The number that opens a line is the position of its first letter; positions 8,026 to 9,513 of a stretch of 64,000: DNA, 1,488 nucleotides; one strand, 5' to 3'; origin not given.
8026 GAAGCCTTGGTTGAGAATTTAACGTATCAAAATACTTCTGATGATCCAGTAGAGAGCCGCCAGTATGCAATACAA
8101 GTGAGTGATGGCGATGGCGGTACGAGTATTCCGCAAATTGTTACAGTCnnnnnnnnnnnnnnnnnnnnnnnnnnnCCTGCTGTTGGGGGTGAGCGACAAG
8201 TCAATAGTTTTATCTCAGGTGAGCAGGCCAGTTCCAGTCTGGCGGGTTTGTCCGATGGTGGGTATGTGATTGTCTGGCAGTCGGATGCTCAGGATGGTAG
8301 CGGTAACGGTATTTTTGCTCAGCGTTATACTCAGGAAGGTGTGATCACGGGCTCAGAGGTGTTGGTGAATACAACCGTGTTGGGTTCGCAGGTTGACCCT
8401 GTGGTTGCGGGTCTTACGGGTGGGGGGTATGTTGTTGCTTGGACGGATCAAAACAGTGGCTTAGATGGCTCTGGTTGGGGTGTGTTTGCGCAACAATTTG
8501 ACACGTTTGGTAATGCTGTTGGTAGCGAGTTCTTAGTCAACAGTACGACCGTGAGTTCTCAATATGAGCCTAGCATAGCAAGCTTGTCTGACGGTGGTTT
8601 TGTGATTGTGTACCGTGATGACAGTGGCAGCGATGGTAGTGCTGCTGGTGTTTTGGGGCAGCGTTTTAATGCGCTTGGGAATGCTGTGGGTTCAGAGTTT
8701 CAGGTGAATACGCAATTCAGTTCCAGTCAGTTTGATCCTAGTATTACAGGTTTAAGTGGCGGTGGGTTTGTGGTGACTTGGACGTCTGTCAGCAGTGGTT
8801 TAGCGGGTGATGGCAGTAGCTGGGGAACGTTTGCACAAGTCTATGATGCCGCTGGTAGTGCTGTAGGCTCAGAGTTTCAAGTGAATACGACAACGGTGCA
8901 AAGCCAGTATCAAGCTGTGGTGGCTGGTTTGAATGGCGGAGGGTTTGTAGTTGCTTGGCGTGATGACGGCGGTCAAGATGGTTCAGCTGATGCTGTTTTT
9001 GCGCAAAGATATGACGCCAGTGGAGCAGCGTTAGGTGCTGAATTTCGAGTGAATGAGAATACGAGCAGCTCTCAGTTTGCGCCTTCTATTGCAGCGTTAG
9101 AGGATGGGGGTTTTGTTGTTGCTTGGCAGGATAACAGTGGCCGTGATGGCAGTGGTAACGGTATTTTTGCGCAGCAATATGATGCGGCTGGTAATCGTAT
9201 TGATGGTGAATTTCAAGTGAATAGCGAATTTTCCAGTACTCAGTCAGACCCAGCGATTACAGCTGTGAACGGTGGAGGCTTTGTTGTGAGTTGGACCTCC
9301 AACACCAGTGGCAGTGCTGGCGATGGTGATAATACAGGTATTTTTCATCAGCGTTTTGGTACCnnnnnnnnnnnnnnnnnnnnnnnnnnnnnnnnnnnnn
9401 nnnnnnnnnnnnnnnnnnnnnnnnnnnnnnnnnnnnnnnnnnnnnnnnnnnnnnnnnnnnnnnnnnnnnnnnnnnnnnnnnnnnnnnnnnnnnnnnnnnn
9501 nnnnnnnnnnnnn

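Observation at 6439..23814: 5,791-aa modular giant protein: about eight propeller-like modules, cadherin-like domains, a PKD-like segment and nine tandem repeats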

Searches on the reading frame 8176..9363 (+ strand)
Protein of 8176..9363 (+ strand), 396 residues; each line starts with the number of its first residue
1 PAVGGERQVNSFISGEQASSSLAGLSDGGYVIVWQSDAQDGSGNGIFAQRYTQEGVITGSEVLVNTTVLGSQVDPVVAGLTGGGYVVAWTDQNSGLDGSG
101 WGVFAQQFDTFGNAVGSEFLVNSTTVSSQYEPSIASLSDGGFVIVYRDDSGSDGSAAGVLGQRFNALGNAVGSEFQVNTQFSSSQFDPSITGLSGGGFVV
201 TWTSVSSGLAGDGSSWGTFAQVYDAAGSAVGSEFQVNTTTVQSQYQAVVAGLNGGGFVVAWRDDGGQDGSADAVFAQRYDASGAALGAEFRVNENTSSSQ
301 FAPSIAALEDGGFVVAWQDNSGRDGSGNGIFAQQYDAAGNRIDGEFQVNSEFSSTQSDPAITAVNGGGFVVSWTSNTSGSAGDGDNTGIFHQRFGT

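Call 40: search_protein_representatives(alignment_id=A2)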
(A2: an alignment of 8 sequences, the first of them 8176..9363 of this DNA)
Query: 8 sequences, 398 profile positions. Proteins with E-value up to 0.001 (for the whole library): 45523; up to 1e-10: 33446; up to 1e-30: 17392. The best 150 are listed.
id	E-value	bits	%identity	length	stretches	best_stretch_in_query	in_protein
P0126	0.0e+00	3924.0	-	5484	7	2-398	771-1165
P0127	0.0e+00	3572.6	-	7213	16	4-398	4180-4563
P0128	0.0e+00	3145.3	-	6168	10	4-398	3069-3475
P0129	0.0e+00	2730.7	-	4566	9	4-377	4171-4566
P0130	0.0e+00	2638.7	-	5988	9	2-398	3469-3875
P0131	0.0e+00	2567.0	-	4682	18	22-394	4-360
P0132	0.0e+00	2467.1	-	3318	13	5-385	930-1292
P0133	0.0e+00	2374.8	-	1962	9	10-377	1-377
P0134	0.0e+00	2265.9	-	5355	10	4-378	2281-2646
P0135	0.0e+00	2205.2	-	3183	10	6-386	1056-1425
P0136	0.0e+00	2179.1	-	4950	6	3-398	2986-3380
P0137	0.0e+00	2174.8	-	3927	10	5-396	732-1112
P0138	0.0e+00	2167.2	-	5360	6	3-398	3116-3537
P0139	0.0e+00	2140.0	-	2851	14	5-396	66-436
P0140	0.0e+00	2104.4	-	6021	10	60-377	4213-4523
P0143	0.0e+00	1957.0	-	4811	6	3-398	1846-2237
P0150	0.0e+00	1767.9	-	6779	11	18-380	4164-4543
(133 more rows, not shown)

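Call 55: search_protein_families(library=pfam, proteins=[window:8176-9363:+], max_evalue=10)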
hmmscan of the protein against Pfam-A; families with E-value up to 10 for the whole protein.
window:8176-9363:+ (396 aa): 5 families
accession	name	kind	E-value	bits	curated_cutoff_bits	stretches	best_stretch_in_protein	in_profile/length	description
PF04234.18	CopC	-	0.00043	21.7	23.3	0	220-262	35-75/92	CopC domain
PF16658.11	RF3_C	-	0.016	15.4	40.1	1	124-186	20-83/132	Class II release factor RF3, C-terminal domain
PF23951.1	DUF7282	-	0.017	15.8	27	2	135-161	20-44/112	Domain of unknown function (DUF7282)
PF19692.4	DUF6193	-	0.023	15.1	26.9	0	175-208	50-82/112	Family of unknown function (DUF6193)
PF11153.13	DUF2931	-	0.027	14.7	22.2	2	22-56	115-149/182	Protein of unknown function (DUF2931)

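Call 60: find_encoding_contigs(protein=P0126, flank=10000, max_places=3)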
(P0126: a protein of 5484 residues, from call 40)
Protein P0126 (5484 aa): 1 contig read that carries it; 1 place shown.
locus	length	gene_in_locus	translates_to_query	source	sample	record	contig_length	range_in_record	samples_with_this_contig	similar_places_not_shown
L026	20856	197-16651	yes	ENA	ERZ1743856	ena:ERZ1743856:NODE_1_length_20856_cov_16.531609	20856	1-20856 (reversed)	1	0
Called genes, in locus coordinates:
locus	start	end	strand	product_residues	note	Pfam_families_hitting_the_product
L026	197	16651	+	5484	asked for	PF14252:DUF4347, PF17803:Cadherin_4, PF17963:Big_9, PF18911:PKD_4, PF17803:Cadherin_4, PF17963:Big_9, PF17803:Cadherin_4, PF17892:Cadherin_5, +16 more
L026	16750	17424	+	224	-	PF07589:PEP_exosort_dom (weak)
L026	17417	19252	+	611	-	PF00664:ABC_membrane (weak), PF00005:ABC_tran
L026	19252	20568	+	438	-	PF25994:HH_AprE, PF26002:Beta-barrel_AprE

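Call 61: find_encoding_contigs(protein=P0128, flank=10000, max_places=2)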
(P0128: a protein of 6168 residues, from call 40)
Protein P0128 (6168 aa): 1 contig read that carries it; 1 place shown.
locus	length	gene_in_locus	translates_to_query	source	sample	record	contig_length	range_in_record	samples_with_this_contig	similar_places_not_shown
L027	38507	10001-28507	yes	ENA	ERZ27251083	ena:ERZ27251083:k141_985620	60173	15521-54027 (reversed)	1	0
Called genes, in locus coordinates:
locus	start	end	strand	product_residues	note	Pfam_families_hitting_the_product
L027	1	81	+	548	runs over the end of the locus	PF13091:PLDc_2, PF00614:PLDc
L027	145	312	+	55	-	PF07043:DUF1328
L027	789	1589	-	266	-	PF10011:DUF2254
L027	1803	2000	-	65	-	PF05532:CsbD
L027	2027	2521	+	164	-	PF22483:Mu-transpos_C_2 (faint), PF01609:DDE_Tnp_1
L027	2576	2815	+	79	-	-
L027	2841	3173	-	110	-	PF05534:HicB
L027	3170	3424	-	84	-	PF07927:HicA_toxin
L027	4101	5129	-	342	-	PF01548:DEDD_Tnp_IS110, PF02371:Transposase_20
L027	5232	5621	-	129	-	PF01609:DDE_Tnp_1, PF13612:DDE_Tnp_1_3, PF13586:DDE_Tnp_1_2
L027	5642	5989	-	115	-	PF13340:DUF4096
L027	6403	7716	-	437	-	PF25994:HH_AprE, PF26002:Beta-barrel_AprE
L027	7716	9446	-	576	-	PF00664:ABC_membrane, PF00005:ABC_tran, PF02463:SMC_N (faint)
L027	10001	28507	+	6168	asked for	PF00801:PKD, PF18911:PKD_4, PF17803:Cadherin_4, PF17963:Big_9, PF17803:Cadherin_4, PF17892:Cadherin_5, PF17963:Big_9, PF17803:Cadherin_4, +11 more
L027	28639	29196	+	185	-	-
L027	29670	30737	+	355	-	PF00665:rve (weak), PF09299:Mu-transpos_C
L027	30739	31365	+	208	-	PF05621:TniB, PF13191:AAA_16 (faint), PF05621:TniB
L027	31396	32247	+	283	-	PF06527:TniQ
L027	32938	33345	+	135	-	-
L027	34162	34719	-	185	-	PF01380:SIS (weak)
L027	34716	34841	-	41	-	-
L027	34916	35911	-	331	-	PF08240:ADH_N, PF16912:Glu_dehyd_C, PF00107:ADH_zinc_N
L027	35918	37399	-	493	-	PF01232:Mannitol_dh, PF08125:Mannitol_dh_C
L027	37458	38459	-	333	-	PF00005:ABC_tran, PF13304:AAA_21 (faint), PF08402:TOBE_2, PF03459:TOBE (weak)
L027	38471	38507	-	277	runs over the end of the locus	PF00528:BPD_transp_1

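Call 62: find_encoding_contigs(protein=P0130, flank=10000, max_places=2)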
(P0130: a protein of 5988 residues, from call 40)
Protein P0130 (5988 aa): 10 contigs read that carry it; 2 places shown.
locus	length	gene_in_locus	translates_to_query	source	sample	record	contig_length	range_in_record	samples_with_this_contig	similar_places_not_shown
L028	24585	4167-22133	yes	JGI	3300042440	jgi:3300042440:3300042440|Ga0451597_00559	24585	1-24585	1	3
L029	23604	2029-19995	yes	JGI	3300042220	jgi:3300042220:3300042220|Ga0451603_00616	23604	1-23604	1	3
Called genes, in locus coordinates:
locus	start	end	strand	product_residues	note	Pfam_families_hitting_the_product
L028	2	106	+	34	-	PF13817:DDE_Tnp_IS66_C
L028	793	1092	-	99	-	PF01609:DDE_Tnp_1, PF13586:DDE_Tnp_1_2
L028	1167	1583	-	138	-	PF13340:DUF4096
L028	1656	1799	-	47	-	-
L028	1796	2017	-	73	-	PF08665:PglZ (weak)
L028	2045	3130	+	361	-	PF05598:DUF772, PF01609:DDE_Tnp_1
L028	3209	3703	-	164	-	PF08665:PglZ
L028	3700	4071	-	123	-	PF01548:DEDD_Tnp_IS110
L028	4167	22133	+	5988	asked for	PF17963:Big_9, PF18911:PKD_4, PF17803:Cadherin_4, PF17892:Cadherin_5, PF17963:Big_9, PF17803:Cadherin_4, PF17963:Big_9, PF17803:Cadherin_4, +22 more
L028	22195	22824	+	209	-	-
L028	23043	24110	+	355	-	PF01548:DEDD_Tnp_IS110, PF02371:Transposase_20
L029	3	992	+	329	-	?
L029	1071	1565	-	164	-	PF08665:PglZ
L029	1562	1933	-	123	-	PF01548:DEDD_Tnp_IS110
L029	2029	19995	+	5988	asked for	PF17963:Big_9, PF18911:PKD_4, PF17803:Cadherin_4, PF17892:Cadherin_5, PF17963:Big_9, PF17803:Cadherin_4, PF17963:Big_9, PF17803:Cadherin_4, +22 more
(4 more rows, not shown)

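Call 67: find_encoding_contigs(protein=P0150, flank=8000, max_places=2)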
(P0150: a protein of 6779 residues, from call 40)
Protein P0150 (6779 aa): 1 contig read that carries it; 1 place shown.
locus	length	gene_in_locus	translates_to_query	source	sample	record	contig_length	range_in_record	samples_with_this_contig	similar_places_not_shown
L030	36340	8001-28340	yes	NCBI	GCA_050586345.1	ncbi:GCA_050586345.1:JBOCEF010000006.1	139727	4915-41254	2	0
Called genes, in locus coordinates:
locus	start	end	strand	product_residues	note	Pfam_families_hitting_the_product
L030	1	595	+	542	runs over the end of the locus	PF01584:CheW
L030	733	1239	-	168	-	PF02639:DUF188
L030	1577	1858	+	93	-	PF13670:PepSY_2 (weak)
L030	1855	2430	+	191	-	PF01292:Ni_hydr_CYTB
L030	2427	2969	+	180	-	PF00196:GerE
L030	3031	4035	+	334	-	PF00296:Bac_luciferase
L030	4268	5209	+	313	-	PF01841:Transglut_core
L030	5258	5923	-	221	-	PF02798:GST_N, PF13409:GST_N_2, PF13417:GST_N_3, PF13410:GST_C_2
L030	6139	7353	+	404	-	PF06850:PHB_depo_C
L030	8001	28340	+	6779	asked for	PF18911:PKD_4, PF00801:PKD, PF17803:Cadherin_4, PF17892:Cadherin_5, PF17963:Big_9, PF17803:Cadherin_4, PF17963:Big_9, PF17963:Big_9, +18 more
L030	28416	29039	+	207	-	-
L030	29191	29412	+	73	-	-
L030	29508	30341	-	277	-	PF05853:BKACE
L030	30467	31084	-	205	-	PF00775:Dioxygenase_C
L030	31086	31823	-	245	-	PF12391:PCDO_beta_N, PF00775:Dioxygenase_C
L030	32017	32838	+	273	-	PF09339:HTH_IclR, PF12802:MarR_2 (weak), PF12840:HTH_20 (faint), PF13412:HTH_24 (faint), PF01614:IclR_C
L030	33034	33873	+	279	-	PF02548:Pantoate_transf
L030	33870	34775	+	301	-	PF02569:Pantoate_ligase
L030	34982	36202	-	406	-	PF06779:MFS_4 (weak), PF07690:MFS_1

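Call 68: find_encoding_contigs(protein=P0143, flank=8000, max_places=2)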
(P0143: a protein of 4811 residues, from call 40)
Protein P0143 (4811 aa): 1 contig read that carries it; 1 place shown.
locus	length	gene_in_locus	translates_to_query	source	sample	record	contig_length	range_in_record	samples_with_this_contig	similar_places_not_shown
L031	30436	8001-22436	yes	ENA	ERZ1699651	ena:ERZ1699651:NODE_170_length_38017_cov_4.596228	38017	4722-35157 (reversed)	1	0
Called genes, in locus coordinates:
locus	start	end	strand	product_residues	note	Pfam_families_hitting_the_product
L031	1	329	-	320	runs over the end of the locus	PF08240:ADH_N, PF00107:ADH_zinc_N, PF13602:ADH_zinc_N_2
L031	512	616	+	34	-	-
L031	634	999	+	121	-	PF13560:HTH_31, PF13443:HTH_26 (weak), PF01381:HTH_3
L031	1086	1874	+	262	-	PF00459:Inositol_P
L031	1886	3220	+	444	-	PF01979:Amidohydro_1, PF07969:Amidohydro_3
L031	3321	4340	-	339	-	PF13593:SBF_like (weak), PF01758:SBF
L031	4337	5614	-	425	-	PF07690:MFS_1 (weak)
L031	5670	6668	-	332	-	PF00044:Gp_dh_N, PF02800:Gp_dh_C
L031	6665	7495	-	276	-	PF01451:LMWPc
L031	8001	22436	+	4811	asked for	PF17963:Big_9, PF18911:PKD_4, PF17803:Cadherin_4, PF17803:Cadherin_4, PF17892:Cadherin_5, PF17963:Big_9, PF17803:Cadherin_4, PF17892:Cadherin_5, +17 more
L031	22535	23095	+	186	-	-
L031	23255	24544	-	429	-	PF01979:Amidohydro_1, PF07969:Amidohydro_3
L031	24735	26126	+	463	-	PF03448:MgtE_N, PF00571:CBS (weak), PF01769:MgtE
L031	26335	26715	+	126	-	PF01812:5-FTHF_cyc-lig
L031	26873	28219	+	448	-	PF00275:EPSP_synthase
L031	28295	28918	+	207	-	PF02224:Cytidylate_kin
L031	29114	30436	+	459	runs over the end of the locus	PF01565:FAD_binding_4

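Call 70: search_protein_families(library=ncbifam, proteins=[L026:16750-17421:+, L027:28639-29193:+, L028:22195-22821:+, L030:28416-29036:+, L031:22535-23092:+], max_evalue=10)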
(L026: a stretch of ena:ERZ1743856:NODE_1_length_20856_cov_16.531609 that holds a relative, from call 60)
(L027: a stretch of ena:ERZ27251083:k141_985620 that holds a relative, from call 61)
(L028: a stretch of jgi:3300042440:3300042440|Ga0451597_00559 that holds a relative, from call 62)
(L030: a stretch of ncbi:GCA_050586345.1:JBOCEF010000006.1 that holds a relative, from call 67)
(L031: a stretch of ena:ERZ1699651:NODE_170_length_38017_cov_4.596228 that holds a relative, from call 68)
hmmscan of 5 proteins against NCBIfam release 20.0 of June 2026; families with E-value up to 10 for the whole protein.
L026:16750-17421:+ (224 aa): 12 families
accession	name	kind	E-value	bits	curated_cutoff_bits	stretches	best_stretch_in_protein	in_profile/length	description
NF033554.9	floc_PepA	equivalog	1.2e-08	35.1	80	1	52-213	110-260/261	flocculation-associated PEP-CTERM protein PepA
TIGR02595.1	PEP_CTERM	domain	1e-05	26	16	1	190-213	1-24/24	PEP-CTERM sorting domain-containing protein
NF038129.1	PEP_NF038129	equivalog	1.3e-05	25.1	65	1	171-213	152-194/194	NF038129 family PEP-CTERM protein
NF041538.1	PEP_EDSA_1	subfamily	6.6e-05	22.7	100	1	188-213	281-307/307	EDSAP-1 family PEP-CTERM protein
NF038125.1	PEP_CTERM_THxN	subfamily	8.9e-05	22.2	85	1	175-213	211-246/246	THxN family PEP-CTERM protein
NF038126.1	PEP_CTERM_FxDxF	subfamily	0.00015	22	50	1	182-213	134-165/165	FxDxF family PEP-CTERM protein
NF041927.1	Xrt_dep_XDP1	equivalog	0.00015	21.9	125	1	185-213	215-242/242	exosortase-dependent surface protein XDP1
NF038120.1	PEP_CTERM_QFxxD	subfamily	0.0013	18.6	80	1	187-212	190-215/215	NF038120 family PEP-CTERM protein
NF038118.1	PEP_CTERM_CCXG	equivalog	0.0015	18.2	90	1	188-213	174-199/199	CCXG family PEP-CTERM protein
NF038124.1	PEP_CTERM_TLD_A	exception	0.047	13.3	100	1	178-213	209-235/235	PEP_CTERM-anchored TLD domain-containing protein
NF038119.1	PEP_CTERM_MHFG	equivalog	0.078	13.3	100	1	185-213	231-259/260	MHFG family PEP-CTERM protein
NF033947.0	PEP-cistern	hypoth_equivalog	0.11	12.2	60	1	186-212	169-195/195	cistern family PEP-CTERM protein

L027:28639-29193:+ (185 aa): 4 families
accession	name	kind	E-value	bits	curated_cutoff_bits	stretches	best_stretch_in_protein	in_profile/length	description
TIGR03370.1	VPLPA-CTERM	domain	1.2e-06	28.3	25.35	1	161-184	1-24/25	VPLPA-CTERM sorting domain-containing protein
NF033554.9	floc_PepA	equivalog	0.00019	21.3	80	1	19-184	137-260/261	flocculation-associated PEP-CTERM protein PepA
NF038129.1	PEP_NF038129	equivalog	0.00024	21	65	1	103-184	117-193/194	NF038129 family PEP-CTERM protein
NF058668.1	small_QAALIT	equivalog_domain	0.15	12.4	24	1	1-13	1-13/33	QAALIT motif small membrane protein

L028:22195-22821:+ (209 aa): 3 families
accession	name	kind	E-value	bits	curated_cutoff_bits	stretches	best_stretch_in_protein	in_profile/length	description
TIGR03370.1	VPLPA-CTERM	domain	0.0008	19.4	25.35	1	181-204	1-24/25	VPLPA-CTERM sorting domain-containing protein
NF038126.1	PEP_CTERM_FxDxF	subfamily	0.0085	16.3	50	1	159-204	121-165/165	FxDxF family PEP-CTERM protein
NF038124.1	PEP_CTERM_TLD_A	exception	0.045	13.3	100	1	170-204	203-234/235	PEP_CTERM-anchored TLD domain-containing protein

L030:28416-29036:+ (207 aa): 6 families
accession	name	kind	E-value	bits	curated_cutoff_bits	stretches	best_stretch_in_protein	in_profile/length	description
TIGR03370.1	VPLPA-CTERM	domain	1.8e-06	27.8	25.35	1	182-206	1-25/25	VPLPA-CTERM sorting domain-containing protein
NF038124.1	PEP_CTERM_TLD_A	exception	0.021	14.4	100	1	179-206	208-235/235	PEP_CTERM-anchored TLD domain-containing protein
NF038120.1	PEP_CTERM_QFxxD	subfamily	0.042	13.7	80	1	177-206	187-215/215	NF038120 family PEP-CTERM protein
NF041927.1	Xrt_dep_XDP1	equivalog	0.086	12.8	125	1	180-205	217-242/242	exosortase-dependent surface protein XDP1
NF038126.1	PEP_CTERM_FxDxF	subfamily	1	9.6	50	1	178-205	138-165/165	FxDxF family PEP-CTERM protein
NF041538.1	PEP_EDSA_1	subfamily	4.4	6.9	100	1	178-205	280-307/307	EDSAP-1 family PEP-CTERM protein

L031:22535-23092:+ (186 aa): 8 families
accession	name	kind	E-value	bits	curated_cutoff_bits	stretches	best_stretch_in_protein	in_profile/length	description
TIGR03370.1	VPLPA-CTERM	domain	8.7e-08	32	25.35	1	160-184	1-25/25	VPLPA-CTERM sorting domain-containing protein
NF041538.1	PEP_EDSA_1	subfamily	9.7e-05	22.2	100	1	144-183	271-307/307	EDSAP-1 family PEP-CTERM protein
NF038125.1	PEP_CTERM_THxN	subfamily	0.00011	21.9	85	1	143-183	209-246/246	THxN family PEP-CTERM protein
NF038129.1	PEP_NF038129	equivalog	0.00068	19.5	65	1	99-183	114-194/194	NF038129 family PEP-CTERM protein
NF033554.9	floc_PepA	equivalog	0.0023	17.8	80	1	64-184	165-261/261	flocculation-associated PEP-CTERM protein PepA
TIGR04174.1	IPTL_CTERM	subfamily_domain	0.015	15.6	20.5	1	164-184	7-27/27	IPTL-CTERM sorting domain-containing protein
NF038124.1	PEP_CTERM_TLD_A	exception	0.16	11.5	100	1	137-184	186-235/235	PEP_CTERM-anchored TLD domain-containing protein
TIGR02595.1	PEP_CTERM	domain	3.1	8.9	16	1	163-184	4-24/24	PEP-CTERM sorting domain-containing protein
